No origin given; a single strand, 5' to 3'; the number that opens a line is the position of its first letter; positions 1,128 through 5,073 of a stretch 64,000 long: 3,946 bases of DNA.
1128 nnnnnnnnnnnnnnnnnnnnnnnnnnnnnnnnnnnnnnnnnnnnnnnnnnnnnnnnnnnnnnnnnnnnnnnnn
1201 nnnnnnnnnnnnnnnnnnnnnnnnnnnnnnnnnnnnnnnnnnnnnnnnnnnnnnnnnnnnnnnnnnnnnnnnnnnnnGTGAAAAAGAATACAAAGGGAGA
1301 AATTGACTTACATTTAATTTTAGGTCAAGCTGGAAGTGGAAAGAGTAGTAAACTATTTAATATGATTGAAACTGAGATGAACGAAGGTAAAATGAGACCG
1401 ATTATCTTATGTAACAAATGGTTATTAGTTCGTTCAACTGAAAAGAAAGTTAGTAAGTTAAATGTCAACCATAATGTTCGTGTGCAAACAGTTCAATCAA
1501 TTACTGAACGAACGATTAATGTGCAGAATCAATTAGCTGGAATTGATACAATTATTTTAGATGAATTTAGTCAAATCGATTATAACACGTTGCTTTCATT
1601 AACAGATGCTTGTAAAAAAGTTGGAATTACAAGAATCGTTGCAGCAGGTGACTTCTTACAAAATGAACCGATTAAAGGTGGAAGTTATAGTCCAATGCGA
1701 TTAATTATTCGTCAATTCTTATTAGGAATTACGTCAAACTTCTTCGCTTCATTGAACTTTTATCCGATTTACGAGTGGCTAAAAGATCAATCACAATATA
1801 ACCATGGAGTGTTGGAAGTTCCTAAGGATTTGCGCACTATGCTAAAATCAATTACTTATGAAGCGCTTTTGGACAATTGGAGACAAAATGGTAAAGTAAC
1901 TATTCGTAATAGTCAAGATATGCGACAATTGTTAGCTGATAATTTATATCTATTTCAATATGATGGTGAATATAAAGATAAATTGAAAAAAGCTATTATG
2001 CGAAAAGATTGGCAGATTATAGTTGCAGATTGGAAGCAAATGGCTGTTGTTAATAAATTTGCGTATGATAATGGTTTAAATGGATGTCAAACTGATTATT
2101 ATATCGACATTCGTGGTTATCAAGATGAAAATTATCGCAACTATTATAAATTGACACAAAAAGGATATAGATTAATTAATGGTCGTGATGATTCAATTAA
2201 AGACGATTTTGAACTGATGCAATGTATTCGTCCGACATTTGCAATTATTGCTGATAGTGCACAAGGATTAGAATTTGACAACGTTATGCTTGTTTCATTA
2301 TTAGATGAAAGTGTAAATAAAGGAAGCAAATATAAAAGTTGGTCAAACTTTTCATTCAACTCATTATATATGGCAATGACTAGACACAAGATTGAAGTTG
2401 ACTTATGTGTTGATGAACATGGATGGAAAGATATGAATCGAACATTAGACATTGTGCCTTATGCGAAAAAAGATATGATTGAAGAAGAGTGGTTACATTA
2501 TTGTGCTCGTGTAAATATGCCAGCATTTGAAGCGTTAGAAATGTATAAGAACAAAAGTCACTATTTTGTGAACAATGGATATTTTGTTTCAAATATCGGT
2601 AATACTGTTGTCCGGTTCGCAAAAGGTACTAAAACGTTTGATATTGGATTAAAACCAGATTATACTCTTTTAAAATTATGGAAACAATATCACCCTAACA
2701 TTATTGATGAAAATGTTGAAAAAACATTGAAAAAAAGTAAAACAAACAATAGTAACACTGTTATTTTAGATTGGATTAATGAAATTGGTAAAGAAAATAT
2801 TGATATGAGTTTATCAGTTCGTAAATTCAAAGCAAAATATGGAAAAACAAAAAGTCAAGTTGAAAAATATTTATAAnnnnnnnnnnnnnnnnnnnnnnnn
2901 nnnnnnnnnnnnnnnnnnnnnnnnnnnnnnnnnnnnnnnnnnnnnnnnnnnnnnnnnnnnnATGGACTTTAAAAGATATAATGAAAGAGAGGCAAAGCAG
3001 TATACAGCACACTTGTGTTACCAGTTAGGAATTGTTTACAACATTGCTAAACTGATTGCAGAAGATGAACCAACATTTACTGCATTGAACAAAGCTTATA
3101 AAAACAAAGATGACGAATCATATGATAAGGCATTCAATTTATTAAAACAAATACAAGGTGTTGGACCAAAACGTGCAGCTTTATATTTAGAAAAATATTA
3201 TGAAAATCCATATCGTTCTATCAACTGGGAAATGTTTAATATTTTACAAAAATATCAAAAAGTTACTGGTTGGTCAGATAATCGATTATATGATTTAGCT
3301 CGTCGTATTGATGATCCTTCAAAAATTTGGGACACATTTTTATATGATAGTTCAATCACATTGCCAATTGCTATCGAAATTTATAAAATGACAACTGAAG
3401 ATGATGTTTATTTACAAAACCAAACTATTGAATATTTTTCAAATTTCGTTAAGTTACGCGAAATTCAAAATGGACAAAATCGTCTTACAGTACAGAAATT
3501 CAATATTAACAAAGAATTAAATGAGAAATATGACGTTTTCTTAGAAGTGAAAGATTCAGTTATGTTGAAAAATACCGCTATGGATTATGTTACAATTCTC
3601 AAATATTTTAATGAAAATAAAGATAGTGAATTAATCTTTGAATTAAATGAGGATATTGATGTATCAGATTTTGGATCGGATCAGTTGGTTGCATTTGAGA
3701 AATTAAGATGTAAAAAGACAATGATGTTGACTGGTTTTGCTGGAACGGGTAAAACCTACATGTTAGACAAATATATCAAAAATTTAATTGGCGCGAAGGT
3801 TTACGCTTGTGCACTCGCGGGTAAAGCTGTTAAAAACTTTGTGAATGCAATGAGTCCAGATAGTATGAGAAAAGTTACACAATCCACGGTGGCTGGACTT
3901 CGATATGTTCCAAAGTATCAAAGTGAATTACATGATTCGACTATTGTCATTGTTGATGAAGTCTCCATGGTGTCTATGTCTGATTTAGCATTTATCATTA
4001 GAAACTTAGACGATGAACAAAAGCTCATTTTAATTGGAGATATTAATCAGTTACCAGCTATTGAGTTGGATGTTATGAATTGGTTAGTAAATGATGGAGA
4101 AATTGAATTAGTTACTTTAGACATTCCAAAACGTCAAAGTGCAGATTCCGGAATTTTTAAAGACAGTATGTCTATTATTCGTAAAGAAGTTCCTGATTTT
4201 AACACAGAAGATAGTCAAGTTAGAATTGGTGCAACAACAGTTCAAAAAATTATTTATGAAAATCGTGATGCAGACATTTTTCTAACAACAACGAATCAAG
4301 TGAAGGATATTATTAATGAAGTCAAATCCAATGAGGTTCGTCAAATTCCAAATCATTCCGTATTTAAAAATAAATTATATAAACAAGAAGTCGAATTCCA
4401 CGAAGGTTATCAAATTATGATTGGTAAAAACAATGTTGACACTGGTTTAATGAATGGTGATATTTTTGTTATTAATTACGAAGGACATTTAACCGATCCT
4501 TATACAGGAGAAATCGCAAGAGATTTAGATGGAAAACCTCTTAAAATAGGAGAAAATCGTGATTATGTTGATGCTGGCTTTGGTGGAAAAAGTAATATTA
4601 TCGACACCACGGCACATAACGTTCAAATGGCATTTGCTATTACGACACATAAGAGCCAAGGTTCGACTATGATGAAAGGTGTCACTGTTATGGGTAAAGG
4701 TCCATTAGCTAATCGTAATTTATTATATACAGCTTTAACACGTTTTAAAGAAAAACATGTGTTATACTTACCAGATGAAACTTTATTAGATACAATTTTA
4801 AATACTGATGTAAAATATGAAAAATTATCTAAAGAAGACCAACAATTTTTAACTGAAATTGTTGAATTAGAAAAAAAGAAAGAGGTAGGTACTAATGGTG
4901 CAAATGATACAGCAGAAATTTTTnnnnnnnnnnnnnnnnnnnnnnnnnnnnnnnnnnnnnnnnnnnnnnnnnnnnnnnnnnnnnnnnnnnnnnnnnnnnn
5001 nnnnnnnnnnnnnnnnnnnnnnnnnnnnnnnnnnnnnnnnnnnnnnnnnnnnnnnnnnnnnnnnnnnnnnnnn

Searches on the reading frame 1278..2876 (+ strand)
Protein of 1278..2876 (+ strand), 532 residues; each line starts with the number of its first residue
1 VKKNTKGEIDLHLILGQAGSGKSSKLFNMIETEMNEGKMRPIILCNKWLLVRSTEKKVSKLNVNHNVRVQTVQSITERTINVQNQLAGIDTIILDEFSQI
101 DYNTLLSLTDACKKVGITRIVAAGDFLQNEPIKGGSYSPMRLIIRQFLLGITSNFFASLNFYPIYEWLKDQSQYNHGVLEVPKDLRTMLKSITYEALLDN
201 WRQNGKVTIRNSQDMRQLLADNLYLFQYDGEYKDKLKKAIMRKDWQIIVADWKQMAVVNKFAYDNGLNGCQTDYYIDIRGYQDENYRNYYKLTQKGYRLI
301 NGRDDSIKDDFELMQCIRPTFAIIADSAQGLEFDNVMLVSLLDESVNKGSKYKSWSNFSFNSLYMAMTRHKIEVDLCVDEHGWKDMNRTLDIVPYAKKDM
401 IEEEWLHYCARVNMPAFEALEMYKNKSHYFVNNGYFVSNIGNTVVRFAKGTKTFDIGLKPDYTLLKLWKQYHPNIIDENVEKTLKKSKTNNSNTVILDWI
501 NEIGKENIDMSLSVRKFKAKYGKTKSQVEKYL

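Call 35: search_dna_similar(query=window:1278-2873:+, collection=phages, mode=protein, max_rows=40)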
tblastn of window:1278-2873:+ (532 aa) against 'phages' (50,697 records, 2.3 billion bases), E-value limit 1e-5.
Records with a match: 6; places in all: 6; records where one place covers at least 80% of the query: 6.
Best place of each record, by identity: >=99% 1; 95-99% 4; 80-90% 1.
By first word of the organism name: Enterococcus 6.
By host as written in the record: - 3; Enterococcus faecalis ATCC 700802 / V583 2; Enterococcus faecium 1.
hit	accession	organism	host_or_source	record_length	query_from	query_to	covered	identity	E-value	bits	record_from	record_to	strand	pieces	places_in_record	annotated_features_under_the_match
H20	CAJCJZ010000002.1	Enterococcus phage vB_EfaS_140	Gamoneu cheese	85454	1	532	100%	99.8%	0e+0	1071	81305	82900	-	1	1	hypothetical protein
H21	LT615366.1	Enterococcus phage VPE25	-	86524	1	532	100%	97.6%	0e+0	1049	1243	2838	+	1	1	hypothetical protein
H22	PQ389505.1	Enterococcus phage vB_EfKM29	Enterococcus faecium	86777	1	532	100%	97.2%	0e+0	1046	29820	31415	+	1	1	hypothetical protein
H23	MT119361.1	Enterococcus phage vipetofem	Enterococcus faecalis ATCC 700802 / V583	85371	1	532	100%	97.0%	0e+0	1045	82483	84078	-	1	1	hypothetical protein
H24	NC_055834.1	Enterococcus phage vipetofem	Enterococcus faecalis ATCC 700802 / V583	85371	1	532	100%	97.0%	0e+0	1045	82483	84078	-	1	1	hypothetical protein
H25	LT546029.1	Enterococcus phage VFW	-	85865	1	532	100%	89.8%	0e+0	967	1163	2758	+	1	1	hypothetical protein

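Call 46: search_protein_families(library=pfam, proteins=[window:1278-2876:+], max_evalue=0.01)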
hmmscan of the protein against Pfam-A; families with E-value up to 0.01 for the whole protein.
window:1278-2876:+ (532 aa): 5 families
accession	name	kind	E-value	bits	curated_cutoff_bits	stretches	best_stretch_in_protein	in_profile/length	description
PF01443.25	Viral_helicase1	-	1.5e-09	38.5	21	1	13-132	2-100/228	Viral superfamily 1 RNA helicase core domain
PF13604.12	AAA_30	-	2.1e-09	37.8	27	1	10-136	19-135/191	AAA domain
PF13245.12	AAA_19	-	2.1e-07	31.7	25.1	1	11-129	13-129/134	AAA domain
PF13479.12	AAA_24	-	0.00011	22.5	27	1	13-100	6-76/195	AAA domain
PF21445.3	ADDB_N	-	0.0068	16.1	26.6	0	13-44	1-33/290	ADDB, N-terminal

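Call 47: search_protein_families(library=phrogs, proteins=[window:1278-2876:+], max_evalue=0.001)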
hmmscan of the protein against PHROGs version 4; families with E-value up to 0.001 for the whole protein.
window:1278-2876:+ (532 aa): 1 family
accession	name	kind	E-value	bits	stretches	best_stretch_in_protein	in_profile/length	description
phrog_592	-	other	0.00091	20.1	0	10-118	3-109/193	thymidine kinase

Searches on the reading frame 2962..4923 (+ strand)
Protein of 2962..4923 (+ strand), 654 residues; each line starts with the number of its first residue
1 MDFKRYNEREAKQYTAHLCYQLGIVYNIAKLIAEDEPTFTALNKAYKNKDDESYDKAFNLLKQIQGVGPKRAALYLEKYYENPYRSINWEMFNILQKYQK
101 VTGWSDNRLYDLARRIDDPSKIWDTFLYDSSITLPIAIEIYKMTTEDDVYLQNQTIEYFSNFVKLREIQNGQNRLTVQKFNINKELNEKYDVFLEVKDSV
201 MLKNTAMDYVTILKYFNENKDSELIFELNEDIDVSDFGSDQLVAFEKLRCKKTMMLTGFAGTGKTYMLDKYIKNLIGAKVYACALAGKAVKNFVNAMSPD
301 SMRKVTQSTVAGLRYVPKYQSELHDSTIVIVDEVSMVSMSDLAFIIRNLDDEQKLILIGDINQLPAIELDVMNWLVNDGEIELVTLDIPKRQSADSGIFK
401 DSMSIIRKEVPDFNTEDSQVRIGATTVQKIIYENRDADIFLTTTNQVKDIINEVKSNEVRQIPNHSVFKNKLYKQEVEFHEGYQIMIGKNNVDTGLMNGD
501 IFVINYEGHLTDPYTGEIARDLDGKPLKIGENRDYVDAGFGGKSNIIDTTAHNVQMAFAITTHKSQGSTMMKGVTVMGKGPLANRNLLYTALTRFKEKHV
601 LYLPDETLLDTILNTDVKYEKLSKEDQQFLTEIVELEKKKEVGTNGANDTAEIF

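Call 67: find_homologous_proteins(query=window:2962-4923:+, max_evalue=1e-30)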
Query window:2962-4923:+ (654 aa): 18 proteins with E <= 1e-30 among 8000 candidates.
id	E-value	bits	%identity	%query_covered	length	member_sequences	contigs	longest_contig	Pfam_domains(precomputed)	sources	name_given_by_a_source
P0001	0.0e+0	1429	98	100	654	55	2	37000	PF13538.13,PF13086.13,PF05970.21,PF01443.25,PF13604.13,PF13245.13,PF13401.13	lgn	-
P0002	0.0e+0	1088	75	98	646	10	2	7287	PF13086.13,PF05970.21,PF01443.25,PF13604.13,PF13245.13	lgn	-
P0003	0.0e+0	1017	71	97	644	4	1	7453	PF13538.13,PF13086.13,PF05970.21,PF01443.25,PF13604.13,PF13245.13,PF13401.13,PF02562.23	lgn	-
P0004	3.8e-298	1008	70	97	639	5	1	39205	PF13538.13,PF13086.13,PF05970.21,PF01443.25,PF13604.13,PF13245.13,PF13401.13,PF02562.23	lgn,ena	-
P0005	6.0e-297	1004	70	97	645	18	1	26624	PF13538.13,PF13086.13,PF05970.21,PF01443.25,PF13604.13,PF13245.13,PF13401.13,PF02562.23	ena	-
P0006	2.7e-256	870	62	97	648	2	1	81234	PF13086.13,PF05970.21,PF01443.25,PF13604.13,PF13245.13,PF18335.8,PF13401.13,PF02562.23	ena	-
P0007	1.2e-243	828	61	98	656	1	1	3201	PF13538.13,PF13086.13,PF01443.25,PF13604.13,PF13245.13,PF13401.13,PF02562.23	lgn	-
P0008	1.9e-238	811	58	97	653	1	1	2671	PF13538.13,PF13086.13,PF05970.21,PF01443.25,PF13604.13,PF13245.13,PF13401.13,PF02562.23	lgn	-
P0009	1.2e-228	779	57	98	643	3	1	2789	PF13086.13,PF01443.25,PF13604.13,PF13245.13,PF13401.13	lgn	-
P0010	9.3e-228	776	56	98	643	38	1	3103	PF13086.13,PF01443.25,PF13604.13,PF13245.13,PF13401.13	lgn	-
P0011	2.3e-227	774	57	98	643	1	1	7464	PF13086.13,PF01443.25,PF13604.13,PF13245.13,PF13401.13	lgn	-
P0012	5.5e-227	773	57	96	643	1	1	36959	PF13086.13,PF01443.25,PF13604.13,PF13245.13,PF13401.13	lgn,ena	-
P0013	5.1e-100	354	36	95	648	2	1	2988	PF13538.13,PF13086.13,PF05970.21,PF01443.25,PF13604.13,PF13245.13,PF18335.8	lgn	-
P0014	1.7e-94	336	34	95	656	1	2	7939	PF13538.13,PF13086.13,PF05970.21,PF01443.25,PF13604.13,PF13245.13,PF18335.8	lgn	-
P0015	1.8e-92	329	34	95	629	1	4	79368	PF13538.13,PF13086.13,PF05970.21,PF01443.25,PF13604.13,PF13245.13,PF18335.8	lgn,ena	-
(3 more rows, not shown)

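Call 68: find_encoding_contigs(protein=P0006, flank=8000, max_places=2)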
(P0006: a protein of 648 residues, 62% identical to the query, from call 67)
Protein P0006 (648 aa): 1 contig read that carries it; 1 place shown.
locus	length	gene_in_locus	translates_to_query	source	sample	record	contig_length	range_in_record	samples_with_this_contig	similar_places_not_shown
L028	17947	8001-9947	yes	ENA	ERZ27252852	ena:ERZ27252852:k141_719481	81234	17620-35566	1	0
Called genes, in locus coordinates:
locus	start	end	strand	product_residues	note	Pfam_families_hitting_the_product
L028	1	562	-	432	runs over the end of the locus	PF04860:Phage_portal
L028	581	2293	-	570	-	PF03354:TerL_ATPase, PF20441:TerL_nuclease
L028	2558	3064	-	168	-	PF05119:Terminase_4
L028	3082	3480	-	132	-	PF01844:HNH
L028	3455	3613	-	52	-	-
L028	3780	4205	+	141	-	-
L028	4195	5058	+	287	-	-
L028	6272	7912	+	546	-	PF13604:AAA_30 (weak), PF01443:Viral_helicase1 (faint)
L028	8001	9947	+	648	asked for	PF02562:PhoH (faint), PF05970:PIF1, PF13086:AAA_11 (faint), PF13245:AAA_19, PF13604:AAA_30, PF01443:Viral_helicase1 (faint), PF13401:AAA_22 (weak), PF18335:SH3_13 (faint)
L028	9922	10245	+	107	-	-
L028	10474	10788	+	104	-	-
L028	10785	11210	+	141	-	-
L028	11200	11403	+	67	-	-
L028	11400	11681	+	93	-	-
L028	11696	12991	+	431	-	PF01068:DNA_ligase_A_M, PF14743:DNA_ligase_OB_2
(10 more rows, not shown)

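Call 69: find_encoding_contigs(protein=P0004, flank=8000, max_places=2)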
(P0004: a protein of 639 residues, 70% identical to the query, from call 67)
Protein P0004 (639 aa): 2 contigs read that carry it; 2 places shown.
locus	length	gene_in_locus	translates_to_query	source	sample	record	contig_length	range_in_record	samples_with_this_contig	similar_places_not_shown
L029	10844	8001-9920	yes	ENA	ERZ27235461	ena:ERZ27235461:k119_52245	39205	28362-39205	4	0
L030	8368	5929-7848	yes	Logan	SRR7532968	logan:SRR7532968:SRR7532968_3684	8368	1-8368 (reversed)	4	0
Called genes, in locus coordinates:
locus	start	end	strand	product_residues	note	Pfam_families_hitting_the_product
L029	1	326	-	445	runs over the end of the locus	PF04860:Phage_portal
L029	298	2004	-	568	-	PF03354:TerL_ATPase, PF20441:TerL_nuclease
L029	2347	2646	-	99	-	-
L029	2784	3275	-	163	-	PF05119:Terminase_4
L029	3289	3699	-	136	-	PF01844:HNH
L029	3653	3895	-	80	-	PF26040:Zn_ribbon_CLPX_N (faint)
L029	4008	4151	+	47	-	-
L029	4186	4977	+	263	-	-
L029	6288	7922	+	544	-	PF01443:Viral_helicase1 (faint), PF13604:AAA_30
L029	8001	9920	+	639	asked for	PF01443:Viral_helicase1 (faint), PF13401:AAA_22 (faint), PF02562:PhoH (faint), PF05970:PIF1 (weak), PF13086:AAA_11 (faint), PF13604:AAA_30, PF13245:AAA_19, PF13538:UvrD_C_2 (faint)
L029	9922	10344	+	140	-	-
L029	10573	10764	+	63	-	-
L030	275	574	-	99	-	-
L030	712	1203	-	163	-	PF05119:Terminase_4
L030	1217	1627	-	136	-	PF01844:HNH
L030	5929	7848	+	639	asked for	PF01443:Viral_helicase1 (faint), PF13401:AAA_22 (faint), PF02562:PhoH (faint), PF05970:PIF1 (weak), PF13086:AAA_11 (faint), PF13604:AAA_30, PF13245:AAA_19, PF13538:UvrD_C_2 (faint)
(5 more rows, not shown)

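Call 70: find_encoding_contigs(protein=P0012, flank=8000, max_places=2)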
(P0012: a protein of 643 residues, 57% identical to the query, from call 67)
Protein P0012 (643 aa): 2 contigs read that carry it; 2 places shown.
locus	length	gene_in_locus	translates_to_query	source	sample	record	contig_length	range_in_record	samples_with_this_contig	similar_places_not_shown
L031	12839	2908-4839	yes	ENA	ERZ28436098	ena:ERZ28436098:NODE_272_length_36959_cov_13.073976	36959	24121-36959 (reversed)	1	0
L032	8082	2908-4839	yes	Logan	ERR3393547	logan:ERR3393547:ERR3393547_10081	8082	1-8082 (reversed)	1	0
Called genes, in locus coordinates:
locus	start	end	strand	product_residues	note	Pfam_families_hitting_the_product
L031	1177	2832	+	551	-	PF01443:Viral_helicase1 (faint), PF13245:AAA_19 (weak), PF13604:AAA_30 (weak)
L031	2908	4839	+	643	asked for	PF13086:AAA_11 (faint), PF13245:AAA_19, PF13604:AAA_30, PF01443:Viral_helicase1 (weak), PF13401:AAA_22 (weak)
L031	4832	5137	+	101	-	-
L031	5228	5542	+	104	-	-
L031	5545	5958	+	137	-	-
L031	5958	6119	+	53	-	-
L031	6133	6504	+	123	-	-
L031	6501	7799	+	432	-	PF01068:DNA_ligase_A_M, PF14743:DNA_ligase_OB_2 (weak)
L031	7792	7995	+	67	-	-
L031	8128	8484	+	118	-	-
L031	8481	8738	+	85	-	-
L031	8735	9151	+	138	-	-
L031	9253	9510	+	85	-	-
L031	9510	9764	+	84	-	-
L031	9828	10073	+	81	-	PF00462:Glutaredoxin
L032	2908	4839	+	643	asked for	PF13086:AAA_11 (faint), PF13245:AAA_19, PF13604:AAA_30, PF01443:Viral_helicase1 (weak), PF13401:AAA_22 (weak)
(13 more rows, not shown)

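Call 71: find_encoding_contigs(protein=P0005, flank=8000, max_places=2)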
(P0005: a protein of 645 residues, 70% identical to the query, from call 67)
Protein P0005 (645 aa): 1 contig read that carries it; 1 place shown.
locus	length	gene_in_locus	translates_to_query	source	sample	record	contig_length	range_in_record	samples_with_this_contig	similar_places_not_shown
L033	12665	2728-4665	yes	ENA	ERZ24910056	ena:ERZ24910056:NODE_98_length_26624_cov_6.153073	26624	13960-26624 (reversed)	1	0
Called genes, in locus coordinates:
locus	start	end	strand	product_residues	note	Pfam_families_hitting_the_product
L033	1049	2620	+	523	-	PF01443:Viral_helicase1 (faint), PF13245:AAA_19, PF13401:AAA_22, PF13604:AAA_30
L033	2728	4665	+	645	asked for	PF02562:PhoH (faint), PF05970:PIF1 (weak), PF13086:AAA_11 (faint), PF13245:AAA_19, PF13604:AAA_30, PF01443:Viral_helicase1 (faint), PF13401:AAA_22, PF13538:UvrD_C_2 (weak)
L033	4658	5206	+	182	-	-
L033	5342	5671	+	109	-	-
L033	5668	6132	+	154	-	-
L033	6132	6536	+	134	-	-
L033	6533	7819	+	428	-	PF01068:DNA_ligase_A_M, PF09414:RNA_ligase (faint), PF14743:DNA_ligase_OB_2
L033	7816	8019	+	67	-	-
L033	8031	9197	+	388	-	PF13524:Glyco_trans_1_2 (faint)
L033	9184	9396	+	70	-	-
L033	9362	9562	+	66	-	-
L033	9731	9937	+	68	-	-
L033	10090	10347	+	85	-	-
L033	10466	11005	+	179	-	PF18306:LDcluster4, PF03641:Lysine_decarbox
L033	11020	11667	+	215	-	PF15891:Nuc_deoxyri_tr2, PF05014:Nuc_deoxyrib_tr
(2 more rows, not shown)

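Call 78: find_encoding_contigs(protein=P0011, flank=8000, max_places=6)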
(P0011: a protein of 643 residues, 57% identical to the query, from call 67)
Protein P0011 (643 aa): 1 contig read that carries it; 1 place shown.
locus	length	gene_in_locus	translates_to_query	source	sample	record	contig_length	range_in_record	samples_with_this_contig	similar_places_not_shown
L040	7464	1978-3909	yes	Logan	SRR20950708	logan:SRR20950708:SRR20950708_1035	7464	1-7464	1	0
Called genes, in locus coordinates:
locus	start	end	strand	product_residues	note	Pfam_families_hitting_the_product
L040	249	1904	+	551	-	PF01443:Viral_helicase1 (faint), PF13245:AAA_19 (faint), PF13604:AAA_30 (weak)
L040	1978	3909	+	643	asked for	PF13086:AAA_11 (faint), PF13245:AAA_19, PF13604:AAA_30, PF01443:Viral_helicase1 (weak), PF13401:AAA_22 (weak)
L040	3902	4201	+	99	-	-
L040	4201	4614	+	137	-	-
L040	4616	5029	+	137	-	-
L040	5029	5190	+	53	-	-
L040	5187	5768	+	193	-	-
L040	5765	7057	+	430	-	PF01068:DNA_ligase_A_M, PF14743:DNA_ligase_OB_2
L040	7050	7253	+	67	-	-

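Call 79: find_encoding_contigs(protein=P0010, flank=8000, max_places=10)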
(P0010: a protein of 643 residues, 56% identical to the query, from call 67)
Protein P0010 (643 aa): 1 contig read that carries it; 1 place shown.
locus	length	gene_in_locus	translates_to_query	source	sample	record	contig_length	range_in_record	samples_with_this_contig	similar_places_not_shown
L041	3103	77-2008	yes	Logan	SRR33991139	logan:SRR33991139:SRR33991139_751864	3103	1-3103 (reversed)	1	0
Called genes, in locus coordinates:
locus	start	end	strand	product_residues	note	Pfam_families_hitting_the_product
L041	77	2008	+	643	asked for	PF13086:AAA_11 (faint), PF13245:AAA_19, PF13604:AAA_30, PF01443:Viral_helicase1 (weak), PF13401:AAA_22 (weak)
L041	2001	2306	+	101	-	-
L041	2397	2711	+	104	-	-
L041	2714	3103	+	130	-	?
